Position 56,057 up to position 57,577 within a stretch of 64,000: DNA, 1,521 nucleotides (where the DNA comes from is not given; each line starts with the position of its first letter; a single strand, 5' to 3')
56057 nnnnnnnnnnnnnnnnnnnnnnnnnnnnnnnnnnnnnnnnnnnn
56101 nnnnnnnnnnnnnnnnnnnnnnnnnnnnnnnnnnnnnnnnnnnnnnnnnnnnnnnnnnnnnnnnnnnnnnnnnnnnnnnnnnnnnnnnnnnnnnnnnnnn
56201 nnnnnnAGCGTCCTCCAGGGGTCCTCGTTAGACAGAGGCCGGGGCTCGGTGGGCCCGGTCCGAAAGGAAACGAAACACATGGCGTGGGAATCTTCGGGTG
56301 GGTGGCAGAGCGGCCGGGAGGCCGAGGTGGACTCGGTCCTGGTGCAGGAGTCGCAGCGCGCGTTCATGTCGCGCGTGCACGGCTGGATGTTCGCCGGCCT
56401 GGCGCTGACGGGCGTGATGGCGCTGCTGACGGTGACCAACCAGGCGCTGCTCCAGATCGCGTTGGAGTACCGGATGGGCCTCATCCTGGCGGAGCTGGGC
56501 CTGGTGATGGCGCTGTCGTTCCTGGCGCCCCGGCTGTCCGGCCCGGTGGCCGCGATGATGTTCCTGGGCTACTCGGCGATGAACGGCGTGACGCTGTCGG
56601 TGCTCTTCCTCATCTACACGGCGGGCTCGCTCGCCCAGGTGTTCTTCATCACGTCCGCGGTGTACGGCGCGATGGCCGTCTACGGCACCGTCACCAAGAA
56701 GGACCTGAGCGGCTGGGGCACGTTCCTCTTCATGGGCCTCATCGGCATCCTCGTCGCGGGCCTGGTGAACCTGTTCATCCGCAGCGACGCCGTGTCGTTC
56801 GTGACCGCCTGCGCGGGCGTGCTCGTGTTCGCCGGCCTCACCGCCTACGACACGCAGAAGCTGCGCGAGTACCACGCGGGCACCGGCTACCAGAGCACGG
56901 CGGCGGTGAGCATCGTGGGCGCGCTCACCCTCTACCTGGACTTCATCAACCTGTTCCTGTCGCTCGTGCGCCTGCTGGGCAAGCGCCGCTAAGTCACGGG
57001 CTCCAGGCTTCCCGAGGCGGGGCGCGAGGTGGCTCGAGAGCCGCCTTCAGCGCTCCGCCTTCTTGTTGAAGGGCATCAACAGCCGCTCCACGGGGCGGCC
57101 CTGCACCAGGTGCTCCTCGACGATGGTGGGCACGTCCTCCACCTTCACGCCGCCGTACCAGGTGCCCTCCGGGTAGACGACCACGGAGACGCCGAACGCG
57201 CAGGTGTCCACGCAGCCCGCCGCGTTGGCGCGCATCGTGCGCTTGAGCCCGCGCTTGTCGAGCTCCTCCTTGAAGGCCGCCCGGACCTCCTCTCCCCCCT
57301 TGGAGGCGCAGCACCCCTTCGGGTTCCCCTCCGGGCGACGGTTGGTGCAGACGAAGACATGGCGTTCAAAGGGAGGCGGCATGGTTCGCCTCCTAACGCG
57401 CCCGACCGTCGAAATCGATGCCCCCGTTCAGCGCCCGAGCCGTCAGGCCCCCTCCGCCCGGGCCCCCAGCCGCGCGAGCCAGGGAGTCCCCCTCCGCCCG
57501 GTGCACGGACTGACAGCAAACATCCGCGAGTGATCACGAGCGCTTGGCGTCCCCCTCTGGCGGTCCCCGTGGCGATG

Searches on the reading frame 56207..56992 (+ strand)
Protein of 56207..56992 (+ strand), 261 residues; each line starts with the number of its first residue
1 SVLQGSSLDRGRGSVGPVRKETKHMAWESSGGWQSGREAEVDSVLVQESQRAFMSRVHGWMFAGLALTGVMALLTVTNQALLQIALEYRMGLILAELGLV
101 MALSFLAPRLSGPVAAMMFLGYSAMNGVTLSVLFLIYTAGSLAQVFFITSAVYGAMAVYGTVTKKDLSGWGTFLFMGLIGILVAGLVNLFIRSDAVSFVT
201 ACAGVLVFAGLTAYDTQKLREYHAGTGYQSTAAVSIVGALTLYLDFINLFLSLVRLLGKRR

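Call 30: search_protein_families(library=pfam, proteins=[window:56207-56992:+])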
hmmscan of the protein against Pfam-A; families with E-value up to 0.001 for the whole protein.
window:56207-56992:+ (261 aa): 1 family
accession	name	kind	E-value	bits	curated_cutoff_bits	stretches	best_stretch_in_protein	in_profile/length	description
PF01027.25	Bax1-I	-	1.3e-54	185.6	34.1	1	51-257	1-207/207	Inhibitor of apoptosis-promoting Bax1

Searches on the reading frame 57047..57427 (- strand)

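Call 30: search_protein_families(library=pfam, proteins=[window:57047-57427:-])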
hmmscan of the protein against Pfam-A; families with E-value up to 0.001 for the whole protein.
window:57047-57427:- (126 aa): 1 family
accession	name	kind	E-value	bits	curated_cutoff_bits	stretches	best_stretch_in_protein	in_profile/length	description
PF06999.17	Suc_Fer-like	-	3.8e-06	27.6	34.9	1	19-116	94-188/191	Sucrase/ferredoxin-like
